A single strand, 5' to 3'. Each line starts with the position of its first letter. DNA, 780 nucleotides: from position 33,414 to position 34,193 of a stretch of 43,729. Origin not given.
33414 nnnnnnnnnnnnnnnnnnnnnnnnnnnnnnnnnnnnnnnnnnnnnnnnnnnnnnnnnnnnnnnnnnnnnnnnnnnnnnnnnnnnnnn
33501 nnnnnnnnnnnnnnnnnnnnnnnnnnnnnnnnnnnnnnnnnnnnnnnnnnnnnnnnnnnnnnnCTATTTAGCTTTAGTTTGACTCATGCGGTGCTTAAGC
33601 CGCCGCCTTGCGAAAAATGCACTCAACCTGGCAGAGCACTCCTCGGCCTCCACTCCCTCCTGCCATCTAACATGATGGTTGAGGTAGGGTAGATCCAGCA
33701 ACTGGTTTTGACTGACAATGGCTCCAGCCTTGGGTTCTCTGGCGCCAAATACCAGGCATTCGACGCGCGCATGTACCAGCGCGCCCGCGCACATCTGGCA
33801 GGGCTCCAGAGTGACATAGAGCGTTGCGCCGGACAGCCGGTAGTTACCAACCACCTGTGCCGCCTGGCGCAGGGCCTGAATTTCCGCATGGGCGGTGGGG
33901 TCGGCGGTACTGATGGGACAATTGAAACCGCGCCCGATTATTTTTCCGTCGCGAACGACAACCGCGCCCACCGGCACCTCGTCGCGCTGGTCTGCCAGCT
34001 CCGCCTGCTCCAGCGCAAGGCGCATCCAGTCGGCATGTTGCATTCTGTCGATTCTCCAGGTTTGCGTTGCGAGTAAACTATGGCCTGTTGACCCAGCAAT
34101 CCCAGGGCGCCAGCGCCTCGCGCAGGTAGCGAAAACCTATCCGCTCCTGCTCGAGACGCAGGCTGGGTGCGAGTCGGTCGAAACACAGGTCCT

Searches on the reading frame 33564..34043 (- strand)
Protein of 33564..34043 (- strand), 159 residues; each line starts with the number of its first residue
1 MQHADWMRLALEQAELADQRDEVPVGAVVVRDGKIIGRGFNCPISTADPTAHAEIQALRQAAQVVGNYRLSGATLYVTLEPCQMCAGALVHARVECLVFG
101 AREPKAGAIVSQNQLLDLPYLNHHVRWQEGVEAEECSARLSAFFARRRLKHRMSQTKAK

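Call 18: find_encoding_contigs(protein=window:33564-34043:-, flank=10000, max_places=5)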
Protein window:33564-34043:- (159 aa): no gene with exactly this product is on record in the collection.

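Call 19: search_protein_families(library=pfam, proteins=[window:33564-34043:-])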
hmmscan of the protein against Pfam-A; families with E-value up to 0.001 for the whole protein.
window:33564-34043:- (159 aa): 4 families
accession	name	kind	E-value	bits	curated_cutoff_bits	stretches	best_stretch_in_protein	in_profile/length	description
PF14437.12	MafB19-deam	-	5.6e-41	140.2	27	1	1-148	1-142/142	MafB19-like deaminase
PF00383.29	dCMP_cyt_deam_1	-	6.1e-29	100.4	25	1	2-100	3-101/102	Cytidine and deoxycytidylate deaminase zinc-binding region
PF14439.12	Bd3614-deam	-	2e-08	34.7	38.5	1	19-115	5-102/113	Bd3614-like deaminase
PF18750.7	SNAD4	-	0.00086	19.8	27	0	48-91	29-73/130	Secreted Novel AID/APOBEC-like Deaminase 4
